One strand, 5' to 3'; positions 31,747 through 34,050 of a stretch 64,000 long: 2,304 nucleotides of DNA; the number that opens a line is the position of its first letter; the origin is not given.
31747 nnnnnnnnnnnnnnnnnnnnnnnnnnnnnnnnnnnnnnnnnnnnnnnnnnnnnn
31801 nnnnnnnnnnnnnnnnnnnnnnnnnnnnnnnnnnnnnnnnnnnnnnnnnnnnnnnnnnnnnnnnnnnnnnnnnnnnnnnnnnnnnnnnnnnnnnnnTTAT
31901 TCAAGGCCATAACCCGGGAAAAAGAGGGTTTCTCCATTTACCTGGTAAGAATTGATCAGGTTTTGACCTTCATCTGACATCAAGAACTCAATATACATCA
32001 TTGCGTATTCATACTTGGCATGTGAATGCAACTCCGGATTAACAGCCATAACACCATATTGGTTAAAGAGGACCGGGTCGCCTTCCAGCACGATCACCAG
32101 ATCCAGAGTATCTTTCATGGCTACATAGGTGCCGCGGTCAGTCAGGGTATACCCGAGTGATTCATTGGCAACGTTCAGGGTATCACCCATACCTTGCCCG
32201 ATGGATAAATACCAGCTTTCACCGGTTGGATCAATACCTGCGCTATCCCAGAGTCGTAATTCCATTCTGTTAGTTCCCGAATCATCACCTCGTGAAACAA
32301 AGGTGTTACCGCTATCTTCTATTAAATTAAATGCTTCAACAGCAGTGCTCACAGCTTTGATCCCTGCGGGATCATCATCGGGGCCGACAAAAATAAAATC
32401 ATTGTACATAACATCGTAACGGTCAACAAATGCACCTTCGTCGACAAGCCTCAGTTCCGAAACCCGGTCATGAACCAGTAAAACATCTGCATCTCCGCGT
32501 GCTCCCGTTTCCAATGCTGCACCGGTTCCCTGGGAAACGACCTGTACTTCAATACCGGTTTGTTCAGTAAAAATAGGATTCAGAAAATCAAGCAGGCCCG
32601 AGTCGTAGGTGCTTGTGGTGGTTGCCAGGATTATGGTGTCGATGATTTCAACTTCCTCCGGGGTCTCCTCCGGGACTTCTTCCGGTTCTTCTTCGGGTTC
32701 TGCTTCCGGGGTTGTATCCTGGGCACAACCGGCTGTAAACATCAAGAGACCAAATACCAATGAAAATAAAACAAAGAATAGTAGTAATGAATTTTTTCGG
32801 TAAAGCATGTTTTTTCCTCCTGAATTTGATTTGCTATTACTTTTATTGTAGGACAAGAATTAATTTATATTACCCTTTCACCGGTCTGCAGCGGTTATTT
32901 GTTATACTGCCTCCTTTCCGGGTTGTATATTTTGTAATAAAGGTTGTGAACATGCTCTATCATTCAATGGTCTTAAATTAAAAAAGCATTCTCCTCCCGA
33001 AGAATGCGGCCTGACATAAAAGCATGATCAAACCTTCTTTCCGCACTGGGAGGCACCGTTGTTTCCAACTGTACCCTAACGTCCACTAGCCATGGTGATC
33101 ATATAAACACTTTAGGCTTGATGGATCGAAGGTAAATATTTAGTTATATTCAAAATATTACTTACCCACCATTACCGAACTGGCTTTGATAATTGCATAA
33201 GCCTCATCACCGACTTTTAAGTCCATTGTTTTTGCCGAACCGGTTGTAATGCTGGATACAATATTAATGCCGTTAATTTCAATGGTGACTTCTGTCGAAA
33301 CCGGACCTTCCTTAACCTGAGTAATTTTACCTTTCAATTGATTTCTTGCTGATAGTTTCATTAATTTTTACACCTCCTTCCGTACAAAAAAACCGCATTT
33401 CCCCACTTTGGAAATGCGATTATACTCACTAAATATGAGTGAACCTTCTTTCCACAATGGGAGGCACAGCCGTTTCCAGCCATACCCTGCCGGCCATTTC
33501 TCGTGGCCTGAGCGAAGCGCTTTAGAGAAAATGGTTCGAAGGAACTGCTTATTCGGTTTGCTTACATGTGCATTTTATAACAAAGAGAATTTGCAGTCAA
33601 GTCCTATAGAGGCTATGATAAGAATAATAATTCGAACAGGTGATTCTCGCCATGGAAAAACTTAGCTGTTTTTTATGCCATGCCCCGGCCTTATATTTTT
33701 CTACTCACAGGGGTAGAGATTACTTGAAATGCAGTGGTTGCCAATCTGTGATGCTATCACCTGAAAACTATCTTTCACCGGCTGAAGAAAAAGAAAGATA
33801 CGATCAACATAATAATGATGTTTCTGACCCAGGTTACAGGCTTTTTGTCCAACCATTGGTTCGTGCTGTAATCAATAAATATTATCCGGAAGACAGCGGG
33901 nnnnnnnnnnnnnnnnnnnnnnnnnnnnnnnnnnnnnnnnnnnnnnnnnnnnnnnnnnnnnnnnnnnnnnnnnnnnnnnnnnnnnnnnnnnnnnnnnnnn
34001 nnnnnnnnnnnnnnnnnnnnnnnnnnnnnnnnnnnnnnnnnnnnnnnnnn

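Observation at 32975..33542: Two paralogous ~100-nt structured RNA elements with intrinsic terminators upstream of mop and tupABC: probable Moco/tungsten-cofactor riboswitches on the minus strand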

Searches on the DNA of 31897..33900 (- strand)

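Call 21: search_rna_families(sources=[L001, L002, L003, L004, L005, L006, L007, L008, L009, L012, L032, L041, L047, L050, L051, L056, L075, L077, L080], threshold=gathering)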
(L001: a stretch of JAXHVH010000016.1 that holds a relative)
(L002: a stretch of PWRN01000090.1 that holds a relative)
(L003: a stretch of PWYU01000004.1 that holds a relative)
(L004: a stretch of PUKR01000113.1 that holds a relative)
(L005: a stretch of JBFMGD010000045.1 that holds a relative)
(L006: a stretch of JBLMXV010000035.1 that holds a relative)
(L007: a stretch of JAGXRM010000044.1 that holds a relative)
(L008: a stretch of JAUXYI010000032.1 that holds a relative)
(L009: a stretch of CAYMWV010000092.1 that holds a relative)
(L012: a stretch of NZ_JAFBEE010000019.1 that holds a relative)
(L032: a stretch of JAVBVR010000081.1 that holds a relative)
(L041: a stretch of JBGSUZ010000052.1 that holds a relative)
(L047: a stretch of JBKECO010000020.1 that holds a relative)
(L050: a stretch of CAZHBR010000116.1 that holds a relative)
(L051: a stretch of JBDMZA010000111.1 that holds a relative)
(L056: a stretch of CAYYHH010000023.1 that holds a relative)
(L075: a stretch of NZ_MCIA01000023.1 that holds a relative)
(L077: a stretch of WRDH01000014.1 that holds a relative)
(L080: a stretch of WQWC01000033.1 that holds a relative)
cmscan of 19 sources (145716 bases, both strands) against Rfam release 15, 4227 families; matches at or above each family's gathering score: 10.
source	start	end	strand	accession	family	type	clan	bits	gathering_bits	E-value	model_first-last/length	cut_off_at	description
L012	3678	3802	+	RF01055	Molybdenum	Cis-reg; riboswitch;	-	78.7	36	5.1e-17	1-135/135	no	Molybdenum/Tungsten riboswitch aptamer (Moco RNA motif)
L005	3625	3743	+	RF01055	Molybdenum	Cis-reg; riboswitch;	-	78.5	36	5.6e-17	1-135/135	no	Molybdenum/Tungsten riboswitch aptamer (Moco RNA motif)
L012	1130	1232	-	RF00059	TPP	Cis-reg; riboswitch;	-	77.1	54.3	4.1e-13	1-105/105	no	TPP riboswitch aptamer (THI element)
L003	3519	3642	+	RF01055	Molybdenum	Cis-reg; riboswitch;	-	70.3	36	1.5e-14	1-135/135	no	Molybdenum/Tungsten riboswitch aptamer (Moco RNA motif)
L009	3886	4002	+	RF01055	Molybdenum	Cis-reg; riboswitch;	-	67.3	36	1.1e-13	1-135/135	no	Molybdenum/Tungsten riboswitch aptamer (Moco RNA motif)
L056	3770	3886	+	RF01055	Molybdenum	Cis-reg; riboswitch;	-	66.9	36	1.5e-13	1-135/135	no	Molybdenum/Tungsten riboswitch aptamer (Moco RNA motif)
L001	3616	3740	+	RF01055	Molybdenum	Cis-reg; riboswitch;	-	66.5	36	1.9e-13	1-135/135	no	Molybdenum/Tungsten riboswitch aptamer (Moco RNA motif)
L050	3438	3555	+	RF01055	Molybdenum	Cis-reg; riboswitch;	-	64.7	36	6.3e-13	1-135/135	no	Molybdenum/Tungsten riboswitch aptamer (Moco RNA motif)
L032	3793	3911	+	RF01055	Molybdenum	Cis-reg; riboswitch;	-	64.6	36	6.9e-13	1-135/135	no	Molybdenum/Tungsten riboswitch aptamer (Moco RNA motif)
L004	183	311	+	RF01055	Molybdenum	Cis-reg; riboswitch;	-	64.2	36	9e-13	1-135/135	no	Molybdenum/Tungsten riboswitch aptamer (Moco RNA motif)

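Call 43: search_with_rna_model(model_id=R1, source=window, start=32500, end=33900, filters=off, max_evalue=10)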
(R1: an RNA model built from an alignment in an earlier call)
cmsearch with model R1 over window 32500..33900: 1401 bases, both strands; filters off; matches with E-value up to 10: 14.
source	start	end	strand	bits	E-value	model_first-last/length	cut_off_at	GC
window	33429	33553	-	110.5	2.6e-30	1-124/124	no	0.5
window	33018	33143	-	107.9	1.4e-29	1-124/124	no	0.43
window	32856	32935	-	6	0.81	1-124/124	no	0.38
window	33387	33429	+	5.7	0.99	1-124/124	no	0.4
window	32805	32867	+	4.4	2.3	1-124/124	no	0.27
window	33761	33812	+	3.8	3.5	1-124/124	no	0.35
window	33383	33425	-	3.7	3.5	1-124/124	no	0.37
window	33145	33233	-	3.5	4.1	1-124/124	no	0.34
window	32777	32815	-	3.4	4.6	1-124/124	no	0.23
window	32949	32985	+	2.7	6.9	1-124/124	no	0.24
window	33757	33808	-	2.7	6.9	1-124/124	no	0.38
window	33098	33147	+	2.6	7.7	1-124/124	no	0.28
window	32768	32795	+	2.5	7.7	1-124/124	no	0.18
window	33614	33670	-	2.5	7.7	1-124/124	no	0.33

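Call 50: search_with_rna_model(model_id=R1, sources=[window, L001, L003, L004, L005, L012, L081, L082, L083, L084, L085, L086, L087, L088, L089, L091, L092, L093, L094, L095, L096, L097, L098, L099, L100, L101, L103, L105, L106, L108, L109, L110, L111, L113, L114, L117, L118, L120, L121, L124, L125, L128, L129, L131, L132, L133, L137, L138, L140, L141, L142, L144, L145, L146, L147, L148, L149, L150, L151, L152, L154, L156], max_evalue=1e-10, make_alignment=true)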
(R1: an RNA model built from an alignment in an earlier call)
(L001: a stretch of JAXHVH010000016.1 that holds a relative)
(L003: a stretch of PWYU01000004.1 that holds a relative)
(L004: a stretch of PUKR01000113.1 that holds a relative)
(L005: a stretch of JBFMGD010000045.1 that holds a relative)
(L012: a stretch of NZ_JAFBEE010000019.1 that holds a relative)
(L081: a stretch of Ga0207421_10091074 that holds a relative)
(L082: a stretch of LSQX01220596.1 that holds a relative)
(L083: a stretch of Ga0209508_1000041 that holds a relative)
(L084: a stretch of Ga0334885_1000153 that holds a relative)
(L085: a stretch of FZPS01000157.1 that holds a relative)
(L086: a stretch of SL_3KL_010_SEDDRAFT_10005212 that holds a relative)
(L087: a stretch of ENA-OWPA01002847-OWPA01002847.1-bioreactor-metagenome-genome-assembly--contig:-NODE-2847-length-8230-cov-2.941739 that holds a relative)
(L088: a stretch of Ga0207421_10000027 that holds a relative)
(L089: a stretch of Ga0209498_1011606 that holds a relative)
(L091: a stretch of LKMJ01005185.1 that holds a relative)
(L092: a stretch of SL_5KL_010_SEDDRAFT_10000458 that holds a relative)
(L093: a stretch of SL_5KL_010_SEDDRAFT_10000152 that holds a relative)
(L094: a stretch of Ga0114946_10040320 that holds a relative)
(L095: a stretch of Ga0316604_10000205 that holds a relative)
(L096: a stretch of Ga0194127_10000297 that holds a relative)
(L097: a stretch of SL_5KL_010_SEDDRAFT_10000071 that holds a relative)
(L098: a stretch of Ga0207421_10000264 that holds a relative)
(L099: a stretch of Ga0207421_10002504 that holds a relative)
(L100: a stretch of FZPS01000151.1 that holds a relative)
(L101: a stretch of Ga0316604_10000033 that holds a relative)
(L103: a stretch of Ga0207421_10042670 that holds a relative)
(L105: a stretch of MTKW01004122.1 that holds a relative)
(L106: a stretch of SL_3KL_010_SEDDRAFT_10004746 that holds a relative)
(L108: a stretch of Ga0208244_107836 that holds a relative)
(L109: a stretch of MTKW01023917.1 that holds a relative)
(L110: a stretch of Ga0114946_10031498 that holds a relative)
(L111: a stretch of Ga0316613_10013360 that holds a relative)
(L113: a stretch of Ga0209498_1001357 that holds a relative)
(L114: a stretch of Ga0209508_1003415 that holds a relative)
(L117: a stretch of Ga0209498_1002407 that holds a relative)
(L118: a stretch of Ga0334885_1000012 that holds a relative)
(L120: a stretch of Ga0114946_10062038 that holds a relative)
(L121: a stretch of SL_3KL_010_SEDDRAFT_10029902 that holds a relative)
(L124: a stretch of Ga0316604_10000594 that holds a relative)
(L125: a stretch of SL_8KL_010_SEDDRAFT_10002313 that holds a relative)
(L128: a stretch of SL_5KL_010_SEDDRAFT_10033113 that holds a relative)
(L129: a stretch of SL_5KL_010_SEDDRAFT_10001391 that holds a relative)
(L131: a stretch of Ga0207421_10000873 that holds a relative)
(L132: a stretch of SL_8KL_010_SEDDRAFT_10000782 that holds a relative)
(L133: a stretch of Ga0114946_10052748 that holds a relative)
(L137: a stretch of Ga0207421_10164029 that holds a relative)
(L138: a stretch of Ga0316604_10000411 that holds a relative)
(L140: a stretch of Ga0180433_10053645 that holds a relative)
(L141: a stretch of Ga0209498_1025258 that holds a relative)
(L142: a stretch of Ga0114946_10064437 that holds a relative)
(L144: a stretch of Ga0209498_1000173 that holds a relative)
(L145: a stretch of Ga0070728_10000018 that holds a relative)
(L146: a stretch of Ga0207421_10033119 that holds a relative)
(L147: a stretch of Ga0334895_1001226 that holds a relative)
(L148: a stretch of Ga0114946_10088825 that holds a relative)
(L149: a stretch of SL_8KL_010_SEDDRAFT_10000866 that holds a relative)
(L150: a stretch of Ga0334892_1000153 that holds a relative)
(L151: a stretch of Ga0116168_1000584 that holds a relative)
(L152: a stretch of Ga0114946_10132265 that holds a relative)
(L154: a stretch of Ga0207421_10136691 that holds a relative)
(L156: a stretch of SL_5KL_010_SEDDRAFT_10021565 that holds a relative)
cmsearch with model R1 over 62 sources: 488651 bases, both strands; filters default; matches with E-value up to 1e-10: 75.
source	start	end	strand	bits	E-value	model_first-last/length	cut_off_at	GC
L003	3519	3642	+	111.1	6.1e-28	1-124/124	no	0.41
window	33429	33553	-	110.6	8.9e-28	1-124/124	no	0.5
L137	402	526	+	110.5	9.4e-28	1-124/124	no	0.38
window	33018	33143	-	108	4.8e-27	1-124/124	no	0.43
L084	7649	7774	+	107.6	6.2e-27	1-124/124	no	0.4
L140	3314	3438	+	106.2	1.5e-26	1-124/124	no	0.45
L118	1446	1571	-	105.7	2.1e-26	1-124/124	no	0.39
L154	640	763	+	105.2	2.9e-26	1-124/124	no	0.48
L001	3616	3740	+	104.7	3.9e-26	1-124/124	no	0.48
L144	2530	2652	+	103.4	9.2e-26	1-124/124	no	0.44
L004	183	311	+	103.4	9.4e-26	1-124/124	no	0.43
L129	1636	1764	+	103.4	9.4e-26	1-124/124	no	0.43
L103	549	674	+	103.3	9.7e-26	1-124/124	no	0.49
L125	6941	7066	-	103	1.2e-25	1-124/124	no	0.48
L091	2199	2324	-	102.7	1.5e-25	1-124/124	no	0.48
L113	1459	1581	-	102.4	1.7e-25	1-124/124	no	0.44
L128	896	1024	-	102.1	2.2e-25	1-124/124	no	0.49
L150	5209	5330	+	101.7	2.7e-25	1-124/124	no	0.39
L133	1131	1256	+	101.3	3.7e-25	1-124/124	no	0.43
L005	3625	3743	+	101.1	4.1e-25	1-124/124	no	0.48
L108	547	671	+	101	4.4e-25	1-124/124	no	0.48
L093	3000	3125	-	100.9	4.6e-25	1-124/124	no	0.5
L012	3678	3802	+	100.1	8e-25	1-124/124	no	0.37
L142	340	464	+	99.2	1.4e-24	1-124/124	no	0.4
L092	12161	12289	+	99.1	1.5e-24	1-124/124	no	0.49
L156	1508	1635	-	98.7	1.9e-24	1-124/124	no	0.47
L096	3508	3629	+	98.5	2.2e-24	1-124/124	no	0.49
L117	562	686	-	98.5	2.3e-24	1-124/124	no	0.45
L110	2163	2285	-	98.3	2.6e-24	1-124/124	no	0.48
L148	16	137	+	98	3.1e-24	1-124/124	no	0.5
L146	3235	3362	-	97.9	3.3e-24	1-124/124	no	0.47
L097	4024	4151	+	97.9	3.4e-24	1-124/124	no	0.45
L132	9958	10085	+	97.6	3.9e-24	1-124/124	no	0.44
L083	2770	2888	+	97.6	4e-24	1-124/124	no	0.5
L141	98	222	-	97.4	4.7e-24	1-124/124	no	0.48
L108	153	275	+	97.1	5.6e-24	1-124/124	no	0.51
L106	3665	3791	-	96.5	8.3e-24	1-124/124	no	0.44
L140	2921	3043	+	95.8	1.3e-23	1-124/124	no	0.47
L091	1618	1740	-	95.6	1.4e-23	1-124/124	no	0.51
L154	158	286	+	95.6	1.4e-23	1-124/124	no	0.46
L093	2419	2541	-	95.4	1.7e-23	1-124/124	no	0.51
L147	3754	3875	+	95.3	1.8e-23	1-124/124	no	0.42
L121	3136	3261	+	95.2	1.9e-23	1-124/124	no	0.48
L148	1548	1672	+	95.2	2e-23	1-124/124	no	0.51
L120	756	882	+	94.9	2.3e-23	1-124/124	no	0.41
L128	420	542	-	94.8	2.5e-23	1-124/124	no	0.48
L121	1869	1994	+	94.7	2.7e-23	1-124/124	no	0.48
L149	6738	6864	+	94.6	2.8e-23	1-124/124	no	0.48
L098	9052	9180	-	94.6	2.8e-23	1-124/124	no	0.47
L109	1481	1599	+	94.6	2.8e-23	1-124/124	no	0.49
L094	559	681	+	94.5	3.1e-23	1-124/124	no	0.49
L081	1505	1627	-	94.3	3.4e-23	1-124/124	no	0.49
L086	1843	1969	+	92.1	1.4e-22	1-124/124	no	0.5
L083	3005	3129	+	90.9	3.2e-22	1-124/124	no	0.46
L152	240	364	+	89.9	6.1e-22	1-124/124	no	0.51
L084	4397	4514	-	89.3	8.7e-22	1-124/124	no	0.45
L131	4033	4162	+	89.1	1e-21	1-124/124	no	0.51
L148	1132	1255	+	89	1.1e-21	1-124/124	no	0.56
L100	1228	1343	-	88.9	1.1e-21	1-124/124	no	0.55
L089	1243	1372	+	87.7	2.5e-21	1-124/124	no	0.54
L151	540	657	+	87.1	3.6e-21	1-124/124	no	0.56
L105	12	128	+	85.9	8.2e-21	1-124/124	no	0.51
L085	7130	7247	-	85.7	9e-21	1-124/124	no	0.53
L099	2995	3120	+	85.5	1e-20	1-124/124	no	0.49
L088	1350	1474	+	85.4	1.1e-20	1-124/124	no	0.5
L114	4526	4644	+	84.5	1.9e-20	1-124/124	no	0.5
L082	545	666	-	83.4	4e-20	1-124/124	no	0.48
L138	2485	2615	-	81.3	1.7e-19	1-124/124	no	0.42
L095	3095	3225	-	78.7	8.8e-19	1-124/124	no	0.42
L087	7095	7213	+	75.6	6.4e-18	1-124/124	no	0.5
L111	2138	2268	-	75.1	8.7e-18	1-124/124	no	0.45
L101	1383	1513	-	75.1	9e-18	1-124/124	no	0.43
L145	11031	11145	+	66.6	2.3e-15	1-124/124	no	0.38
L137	1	108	+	64.5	8.6e-15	19-124/124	5'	0.53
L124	2685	2814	-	62.5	3.3e-14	1-124/124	no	0.51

Alignment A4: 75 matches aligned to the model, 153 columns, each read 5' to 3' on its own strand. Consensus structure (alignment columns), stored with it:
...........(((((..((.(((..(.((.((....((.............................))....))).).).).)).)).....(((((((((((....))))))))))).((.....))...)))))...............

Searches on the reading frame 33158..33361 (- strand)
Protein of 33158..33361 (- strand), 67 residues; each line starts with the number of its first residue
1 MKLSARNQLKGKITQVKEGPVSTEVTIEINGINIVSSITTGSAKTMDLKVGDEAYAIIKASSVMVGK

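Call 9: search_protein_families(library=pfam, proteins=[window:33158-33361:-])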
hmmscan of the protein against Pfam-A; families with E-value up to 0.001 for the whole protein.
window:33158-33361:- (67 aa): 1 family
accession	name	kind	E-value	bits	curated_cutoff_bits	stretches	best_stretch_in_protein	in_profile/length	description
PF03459.23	TOBE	-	1.1e-18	67.6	22.3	1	4-65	2-64/64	TOBE domain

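Call 10: search_protein_families(library=ncbifam, proteins=[window:33158-33361:-])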
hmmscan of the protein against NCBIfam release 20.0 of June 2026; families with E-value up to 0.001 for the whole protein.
window:33158-33361:- (67 aa): 5 families
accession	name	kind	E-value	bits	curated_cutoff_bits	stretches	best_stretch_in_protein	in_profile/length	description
TIGR00638.1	Mop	subfamily_domain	2.5e-23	81.9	55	1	1-66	1-67/70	molybdenum-pterin binding domain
TIGR02142.1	modC_ABC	equivalog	1.2e-08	34.7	285.05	1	3-63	292-352/353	molybdenum ABC transporter ATP-binding protein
NF040840.2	tungstate_WtpC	equivalog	1.2e-07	31.4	440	1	2-65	284-346/347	tungstate ABC transporter ATP-binding protein WtpC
NF007957.0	PRK10676.1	equivalog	7.9e-07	28.4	369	1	2-65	123-188/263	molybdenum-dependent transcriptional regulator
NF008355.0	PRK11144.1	equivalog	1.7e-06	27.3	434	1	3-64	290-351/353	molybdenum ABC transporter ATP-binding protein ModC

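Call 45: find_encoding_contigs(protein=window:33158-33361:-, flank=3000, max_places=6)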
Protein window:33158-33361:- (67 aa): 1 contig read that carries it; 1 place shown.
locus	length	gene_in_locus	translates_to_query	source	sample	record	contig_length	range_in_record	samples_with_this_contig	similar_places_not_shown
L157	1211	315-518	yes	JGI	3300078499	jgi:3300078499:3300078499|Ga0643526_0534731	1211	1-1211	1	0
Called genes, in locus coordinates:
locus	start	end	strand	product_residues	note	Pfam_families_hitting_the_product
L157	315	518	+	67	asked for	PF03459:TOBE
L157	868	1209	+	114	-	?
